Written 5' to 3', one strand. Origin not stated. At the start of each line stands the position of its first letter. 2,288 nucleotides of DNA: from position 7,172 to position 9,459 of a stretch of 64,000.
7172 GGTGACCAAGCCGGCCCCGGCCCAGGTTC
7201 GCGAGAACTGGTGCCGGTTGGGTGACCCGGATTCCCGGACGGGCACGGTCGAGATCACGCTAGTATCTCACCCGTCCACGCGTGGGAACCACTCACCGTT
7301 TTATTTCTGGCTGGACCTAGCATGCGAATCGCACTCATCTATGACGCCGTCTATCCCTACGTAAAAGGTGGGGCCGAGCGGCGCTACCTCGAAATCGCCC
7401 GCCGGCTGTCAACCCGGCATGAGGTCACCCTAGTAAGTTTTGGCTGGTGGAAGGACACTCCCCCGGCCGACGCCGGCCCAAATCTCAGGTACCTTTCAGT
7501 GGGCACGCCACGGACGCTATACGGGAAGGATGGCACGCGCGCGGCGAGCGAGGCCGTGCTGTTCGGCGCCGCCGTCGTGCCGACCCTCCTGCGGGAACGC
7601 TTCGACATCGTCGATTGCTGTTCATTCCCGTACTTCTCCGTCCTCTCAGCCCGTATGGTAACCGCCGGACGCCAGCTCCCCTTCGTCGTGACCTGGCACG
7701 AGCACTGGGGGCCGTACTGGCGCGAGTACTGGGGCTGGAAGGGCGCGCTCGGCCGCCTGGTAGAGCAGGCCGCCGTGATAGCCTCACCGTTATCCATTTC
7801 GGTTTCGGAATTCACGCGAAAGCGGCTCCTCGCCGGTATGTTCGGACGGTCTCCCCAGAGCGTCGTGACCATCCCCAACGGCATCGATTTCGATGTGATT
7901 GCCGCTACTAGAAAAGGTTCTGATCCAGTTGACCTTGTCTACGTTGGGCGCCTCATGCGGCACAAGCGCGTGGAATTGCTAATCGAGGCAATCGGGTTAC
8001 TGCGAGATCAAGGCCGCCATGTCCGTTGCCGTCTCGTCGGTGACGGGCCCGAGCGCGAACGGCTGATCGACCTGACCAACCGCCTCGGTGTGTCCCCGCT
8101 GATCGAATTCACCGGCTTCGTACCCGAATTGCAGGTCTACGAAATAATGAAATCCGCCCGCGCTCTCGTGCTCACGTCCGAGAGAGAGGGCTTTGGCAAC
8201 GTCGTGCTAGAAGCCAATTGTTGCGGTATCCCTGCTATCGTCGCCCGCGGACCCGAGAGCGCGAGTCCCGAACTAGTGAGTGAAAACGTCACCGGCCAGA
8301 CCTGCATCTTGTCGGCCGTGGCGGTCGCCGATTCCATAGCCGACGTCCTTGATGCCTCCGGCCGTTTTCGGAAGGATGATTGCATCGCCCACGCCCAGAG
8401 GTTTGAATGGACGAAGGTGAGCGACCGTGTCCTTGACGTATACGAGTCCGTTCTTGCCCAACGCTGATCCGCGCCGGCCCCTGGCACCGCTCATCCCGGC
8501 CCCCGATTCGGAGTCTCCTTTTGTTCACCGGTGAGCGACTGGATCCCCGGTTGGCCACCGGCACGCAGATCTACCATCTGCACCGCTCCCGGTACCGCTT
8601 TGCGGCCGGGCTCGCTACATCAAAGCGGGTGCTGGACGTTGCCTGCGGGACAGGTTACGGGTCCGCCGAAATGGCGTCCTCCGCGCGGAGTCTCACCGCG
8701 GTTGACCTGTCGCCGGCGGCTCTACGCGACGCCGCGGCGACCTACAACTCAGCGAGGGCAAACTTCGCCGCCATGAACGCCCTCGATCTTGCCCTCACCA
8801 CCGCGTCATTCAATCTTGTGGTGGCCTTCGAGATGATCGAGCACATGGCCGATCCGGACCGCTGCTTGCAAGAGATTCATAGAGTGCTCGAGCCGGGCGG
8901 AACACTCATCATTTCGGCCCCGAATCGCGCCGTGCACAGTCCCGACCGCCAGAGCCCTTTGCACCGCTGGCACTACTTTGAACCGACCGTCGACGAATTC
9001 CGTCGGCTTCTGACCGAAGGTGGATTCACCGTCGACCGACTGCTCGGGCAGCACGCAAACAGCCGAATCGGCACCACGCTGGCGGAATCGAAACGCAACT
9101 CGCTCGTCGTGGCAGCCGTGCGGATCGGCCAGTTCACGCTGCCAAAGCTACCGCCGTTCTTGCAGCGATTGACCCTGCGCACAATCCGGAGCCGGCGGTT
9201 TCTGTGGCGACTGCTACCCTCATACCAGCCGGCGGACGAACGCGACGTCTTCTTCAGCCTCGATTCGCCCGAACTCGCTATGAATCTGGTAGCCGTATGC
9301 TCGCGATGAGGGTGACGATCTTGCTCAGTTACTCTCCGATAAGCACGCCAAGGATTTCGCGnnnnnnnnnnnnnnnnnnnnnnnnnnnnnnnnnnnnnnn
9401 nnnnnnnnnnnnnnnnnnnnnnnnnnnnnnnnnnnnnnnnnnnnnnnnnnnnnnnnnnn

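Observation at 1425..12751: Polyprenol-phosphate-type extracytoplasmic glycosylation locus with three GT-C-like membrane proteins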

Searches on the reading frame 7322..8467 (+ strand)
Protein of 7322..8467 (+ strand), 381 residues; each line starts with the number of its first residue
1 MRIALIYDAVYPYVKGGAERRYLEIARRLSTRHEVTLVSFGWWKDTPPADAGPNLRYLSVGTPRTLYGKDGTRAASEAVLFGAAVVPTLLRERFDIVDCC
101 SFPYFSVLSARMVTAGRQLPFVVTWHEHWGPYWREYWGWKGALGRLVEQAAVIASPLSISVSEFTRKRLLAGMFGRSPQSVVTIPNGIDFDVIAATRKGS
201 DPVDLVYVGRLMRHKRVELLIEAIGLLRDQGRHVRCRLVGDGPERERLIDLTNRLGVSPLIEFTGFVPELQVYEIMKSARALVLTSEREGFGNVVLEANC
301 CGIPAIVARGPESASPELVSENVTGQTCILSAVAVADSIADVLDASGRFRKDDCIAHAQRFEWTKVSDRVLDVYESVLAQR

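Call 4: search_protein_families(library=pfam, proteins=[window:7322-8467:+], max_evalue=0.01)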
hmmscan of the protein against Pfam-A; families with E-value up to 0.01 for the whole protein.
window:7322-8467:+ (381 aa): 5 families
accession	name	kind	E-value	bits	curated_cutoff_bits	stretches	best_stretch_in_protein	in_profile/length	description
PF00534.26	Glycos_transf_1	-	9.9e-30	103.8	26.4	1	196-345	9-158/172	Glycosyl transferases group 1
PF13692.12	Glyco_trans_1_4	-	1.4e-26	93.9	27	1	204-343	3-140/142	Glycosyl transferases group 1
PF13439.12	Glyco_transf_4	-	1.3e-18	68.1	28.5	1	16-191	2-169/170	Glycosyltransferase Family 4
PF13579.12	Glyco_trans_4_4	-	1.4e-13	51.9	29.7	1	16-187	1-158/158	Glycosyl transferase 4-like domain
PF20706.3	GT4-conflict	-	1.9e-09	37.5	26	1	178-322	171-323/385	Family 4 Glycosyltransferase in conflict systems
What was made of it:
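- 7322..8467 (+): Cytoplasmic GT4 (GT-B fold) glycosyltransferase, first gene of the + strand operon. The acceptor is unknown. Pfam Glycos_transf_1 1e-29 and Glyco_transf_4 1e-18 (call 4).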

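Call 5: search_protein_families(library=ncbifam, proteins=[window:7322-8467:+], max_evalue=0.01)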
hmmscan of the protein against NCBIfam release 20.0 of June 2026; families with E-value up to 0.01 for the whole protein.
window:7322-8467:+ (381 aa): 32 families (the best 25 are shown)
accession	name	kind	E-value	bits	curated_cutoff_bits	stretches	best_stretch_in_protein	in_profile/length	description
TIGR02149.1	glgA_Coryne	subfamily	2.3e-20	73.1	302.4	1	1-378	1-391/391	glycogen synthase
TIGR03088.1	stp2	hypoth_equivalog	9.3e-20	71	409.05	1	184-378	165-374/374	TIGR03088 family PEP-CTERM/XrtA system glycosyltransferase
NF041876.1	EPS_EpsE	equivalog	4.2e-19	69.1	400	1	173-327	180-342/389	exopolysaccharide biosynthesis GT4 family glycosyltransferase EpsE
NF041010.1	glycosy_Agl16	equivalog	7.5e-18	64.5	575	1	146-377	125-351/352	glycosylation protein Agl16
TIGR03449.1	mycothiol_MshA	equivalog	1.5e-16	60.3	462.5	1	205-378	223-404/406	D-inositol-3-phosphate glycosyltransferase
TIGR03999.1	thiol_BshA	equivalog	5e-16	58.6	273.7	1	205-378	202-374/375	N-acetyl-alpha-D-glucosaminyl L-malate synthase BshA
NF046085.1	XrtY_assoc_Gly1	equivalog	4.1e-15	55.5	400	1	177-378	180-385/387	XrtY-associated glycosyltransferase XYAG1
NF007396.0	PRK09922.1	equivalog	4.6e-15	55.4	385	1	165-327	146-307/361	lipopolysaccharide 1,6-galactosyltransferase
NF053787.1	GlcN_PG_synth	equivalog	9.8e-15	54.2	480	1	205-378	200-360/361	N-acetylglucosaminyl phosphatidylglycerol synthase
TIGR04047.1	MSMEG_0565_glyc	hypoth_equivalog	1.9e-13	50.2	259.85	1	246-375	243-372/373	MSMEG_0565 family glycosyltransferase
NF011726.0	PRK15179.1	equivalog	3.1e-13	48.9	733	1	208-356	523-667/694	Vi polysaccharide biosynthesis protein TviE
NF047684.1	TeichurnBiosyTuaC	equivalog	4.7e-12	45.5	550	1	205-309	222-320/391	teichuronic acid biosynthesis protein TuaC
TIGR04005.1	wcaL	equivalog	5.1e-12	45.4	537.6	1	179-353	197-374/406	colanic acid biosynthesis glycosyltransferase WcaL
NF050063.1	ProtGlycPglJ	equivalog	9e-12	44.9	500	1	185-343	174-330/363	N-acetylgalactosamine-N,N'-diacetylbacillosaminyl-diphospho-undecaprenol 4-alpha-N-acetylgalactosaminyltransferase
NF050056.1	ProtGlycPglH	equivalog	1.6e-10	40.6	600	1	14-373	11-349/354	GalNAc-alpha-(1->4)-GalNAc-alpha-(1->3)-diNAcBac-PP-undecaprenol alpha-1,4-N-acetyl-D-galactosaminyltransferase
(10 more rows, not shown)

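Call 83: search_solved_structures(query=window:7322-8467:+, max_evalue=1e-8)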
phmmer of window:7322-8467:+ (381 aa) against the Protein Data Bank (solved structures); distinct sequences matched with E-value up to 1e-8: 8.
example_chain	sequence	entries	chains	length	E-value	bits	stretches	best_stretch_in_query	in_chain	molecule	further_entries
3c4q_A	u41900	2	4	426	3.7e-12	49.2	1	205-379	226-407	Predicted glycosyltransferases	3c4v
3c48_A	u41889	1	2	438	3.9e-12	49.1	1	205-379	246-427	Predicted glycosyltransferases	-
2jjm_A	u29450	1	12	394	6.7e-12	48.3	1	205-376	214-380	GLYCOSYL TRANSFERASE, GROUP 1 FAMILY PROTEIN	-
3mbo_A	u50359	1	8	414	7.5e-12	48.2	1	205-376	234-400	Glycosyltransferase, group 1 family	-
5d00_A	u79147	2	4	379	1.1e-10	44.3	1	205-376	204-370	N-acetyl-alpha-D-glucosaminyl L-malate synthase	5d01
5n7z_A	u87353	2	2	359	3.1e-09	39.5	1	158-326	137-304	Lipopolysaccharide 1,6-galactosyltransferase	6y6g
5n80_A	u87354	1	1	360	3.1e-09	39.5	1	158-326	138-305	Lipopolysaccharide 1,6-galactosyltransferase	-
6y6i_A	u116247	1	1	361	3.1e-09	39.5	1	158-326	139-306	Lipopolysaccharide 1,6-galactosyltransferase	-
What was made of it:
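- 7322..8467 (+): Best PDB relatives are MshA, BshA and WaaB, matching only the C-terminal half (call 83).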

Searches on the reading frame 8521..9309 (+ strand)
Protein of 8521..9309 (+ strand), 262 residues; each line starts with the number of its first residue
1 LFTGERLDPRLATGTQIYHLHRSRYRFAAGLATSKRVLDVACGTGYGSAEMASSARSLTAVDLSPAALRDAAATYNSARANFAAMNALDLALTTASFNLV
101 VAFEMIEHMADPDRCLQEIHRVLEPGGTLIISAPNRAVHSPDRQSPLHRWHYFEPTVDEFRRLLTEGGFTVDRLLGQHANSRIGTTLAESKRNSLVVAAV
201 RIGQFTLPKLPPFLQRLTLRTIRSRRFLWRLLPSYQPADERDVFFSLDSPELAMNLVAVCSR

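Call 4: search_protein_families(library=pfam, proteins=[window:8521-9309:+], max_evalue=0.01)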
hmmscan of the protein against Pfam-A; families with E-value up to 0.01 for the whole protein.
window:8521-9309:+ (262 aa): 15 families
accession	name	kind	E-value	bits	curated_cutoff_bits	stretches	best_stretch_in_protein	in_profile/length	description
PF08241.18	Methyltransf_11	-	3.4e-24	85.8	21.2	1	38-131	1-95/95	Methyltransferase domain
PF13489.12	Methyltransf_23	-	1.2e-21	77.5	27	1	24-171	13-161/164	Methyltransferase domain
PF13649.12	Methyltransf_25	-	2.2e-21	76.8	27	1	37-127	1-97/97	Methyltransferase domain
PF13847.12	Methyltransf_31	-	1.6e-19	70.4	27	1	34-142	4-126/145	Methyltransferase domain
PF08242.18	Methyltransf_12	-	2.7e-17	63.7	30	1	38-129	1-98/98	Methyltransferase domain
PF01209.24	Ubie_methyltran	-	5.3e-09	36.2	20.1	1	22-131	36-151/233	ubiE/COQ5 methyltransferase family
PF05219.18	DREV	-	5.8e-07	29.3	26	1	32-132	93-187/265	DREV methyltransferase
PF05175.20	MTS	-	2.8e-06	27.5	23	1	33-131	31-138/170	Methyltransferase small domain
PF08003.17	Methyltransf_9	-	5.8e-05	22.7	23.8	1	33-179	115-270/315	Protein of unknown function (DUF1698)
PF06325.19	PrmA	-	0.00012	22.1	22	1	32-132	160-259/296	Ribosomal protein L11 methyltransferase (PrmA)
PF05401.17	NodS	-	0.00025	21.4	24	1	28-138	38-151/201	Nodulation protein S (NodS)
PF03141.22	Methyltransf_29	-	0.00027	20.1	23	1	33-137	117-223/506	Putative S-adenosyl-L-methionine-dependent methyltransferase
PF02353.26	CMAS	-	0.00082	19.2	27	1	30-133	59-166/273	Mycolic acid cyclopropane synthetase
PF05724.17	TPMT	-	0.001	19.2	26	1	31-77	35-81/218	Thiopurine S-methyltransferase (TPMT)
PF20922.3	Anamorsin_N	-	0.0059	16.8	27.1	1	85-137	39-93/163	Anamorsin, N-terminal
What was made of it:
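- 8521..9309 (+): Soluble class I SAM-dependent methyltransferase. The substrate is unknown. Pfam Methyltransf_11 3e-24 (call 4).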

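Call 5: search_protein_families(library=ncbifam, proteins=[window:8521-9309:+], max_evalue=0.01)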
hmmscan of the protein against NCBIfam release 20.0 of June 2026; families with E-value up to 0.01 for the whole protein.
window:8521-9309:+ (262 aa): 49 families (the best 25 are shown)
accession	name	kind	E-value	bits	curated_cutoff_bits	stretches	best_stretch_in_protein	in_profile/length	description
TIGR01983.1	UbiG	equivalog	4.4e-17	62.2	102.95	1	33-140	49-160/228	bifunctional 2-polyprenyl-6-hydroxyphenol methylase/3-demethylubiquinol 3-O-methyltransferase UbiG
NF045667.1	MTase_DVU1556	equivalog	9.1e-17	61.2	155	1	29-171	18-162/213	DVU_1556 family methyltransferase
TIGR04345.1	ovoA_Cterm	equivalog_domain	8.5e-15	54.9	170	2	69-139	107-177/242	putative 4-mercaptohistidine N1-methyltransferase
TIGR01934.1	MenG_MenH_UbiE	subfamily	9.3e-15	54.5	158.35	1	22-131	28-141/223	ubiquinone/menaquinone biosynthesis methyltransferase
NF043040.1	corrin_prot_MT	hypoth_equivalog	1.9e-14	53.6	180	1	20-132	27-148/216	corrinoid protein-associated methyltransferase CpaM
TIGR02072.1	BioC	equivalog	4.4e-14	52.9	184.95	1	33-133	34-134/244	malonyl-ACP O-methyltransferase BioC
NF001241.0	PRK00216.1-2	equivalog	8.8e-14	51.7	327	1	21-136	39-152/231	demethylmenaquinone methyltransferase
NF001244.0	PRK00216.1-5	equivalog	2.8e-13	49.7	216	1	32-132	47-154/236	bifunctional demethylmenaquinone methyltransferase/2-methoxy-6-polyprenyl-1,4-benzoquinol methylase UbiE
NF045825.1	FAmtase_mtf2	equivalog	2e-11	43.6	400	1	32-131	57-158/248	fatty-acid O-methyltransferase Mtf2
NF041537.1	ArsM_AhpD_UU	exception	2.8e-11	42.8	510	1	32-174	75-227/345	arsenite methyltransferase/AhpD domain selenoprotein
NF045823.1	PthPhpthDimycoMt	equivalog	1.2e-10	41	300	1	33-131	66-166/256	phthiotriol/phenolphthiotriol dimycocerosates methyltransferase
NF007610.0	PRK10258.1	equivalog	6.8e-10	38.7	342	1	34-131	43-138/251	malonyl-ACP O-methyltransferase BioC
TIGR00452.1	TIGR00452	equivalog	4e-09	35.7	275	1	33-178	117-271/316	tRNA 5-methoxyuridine(34)/uridine 5-oxyacetic acid(34) synthase CmoB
NF047649.1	MTase_UXPK_star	exception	6.7e-09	35.2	460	1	33-133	77-183/283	methyltransferase/UXPK-star double selenoprotein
NF041536.1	ArsM_DUF2284_UU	exception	1.3e-08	33.7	575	1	33-169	76-222/459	arsenite methyltransferase/DUF2284 domain selenoprotein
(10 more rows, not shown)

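Call 84: search_solved_structures(query=window:8521-9309:+, max_evalue=0.000001)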
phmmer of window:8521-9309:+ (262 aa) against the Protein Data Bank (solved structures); distinct sequences matched with E-value up to 0.000001: 21.
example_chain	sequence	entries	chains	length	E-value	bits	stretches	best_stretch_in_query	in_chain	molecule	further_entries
3bus_A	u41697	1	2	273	2e-12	50.7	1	33-132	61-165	Methyltransferase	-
8zc8_A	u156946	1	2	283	7.1e-12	48.9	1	25-156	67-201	MitM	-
21zq_A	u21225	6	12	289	7.5e-12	48.9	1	25-156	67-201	MitM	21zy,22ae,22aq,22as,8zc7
4pne_A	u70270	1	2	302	1.6e-09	41.2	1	35-132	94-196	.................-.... protein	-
3mgg_A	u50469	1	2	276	2.5e-09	40.6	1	35-151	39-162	Methyltransferase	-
4krh_A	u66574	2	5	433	5.7e-09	39.4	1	30-134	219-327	Phosphoethanolamine N-methyltransferase 2 | Phospholethanolamine N-methyltransferase 2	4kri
3sm3_A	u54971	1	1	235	2.4e-08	37.4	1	34-131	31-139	SAM-dependent methyltransferases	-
5wp5_A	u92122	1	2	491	2.5e-08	37.3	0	31-169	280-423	Phosphomethylethanolamine N-methyltransferase 2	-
6uak_A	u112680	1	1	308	3.3e-08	36.9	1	26-130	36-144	SAM dependent methyltransferase LahSB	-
5wp4_A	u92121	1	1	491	4.3e-08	36.6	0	31-170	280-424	Phosphoethanolamine N-methyltransferase 1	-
4kdr_A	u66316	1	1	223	4.4e-08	36.5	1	29-136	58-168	3-demethylubiquinone-9 3-methyltransferase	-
5dpm_A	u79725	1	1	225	4.5e-08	36.5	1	29-136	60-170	Ubiquinone biosynthesis O-methyltransferase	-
6uv6_A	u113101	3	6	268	5.9e-08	36.1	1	33-132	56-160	D-glucose O-methyltransferase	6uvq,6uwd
4kdc_A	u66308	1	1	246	6.1e-08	36.1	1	29-136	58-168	3-demethylubiquinone-9 3-methyltransferase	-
8ys9_A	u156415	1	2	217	1.6e-07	34.7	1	35-140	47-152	Phosphatidylethanolamine N-methyltransferase/phosphatidyl-N-methylethanolamine N-methyltra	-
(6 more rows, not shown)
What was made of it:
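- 8521..9309 (+): PDB relatives are generic small-molecule and sugar O-methyltransferases (call 84).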
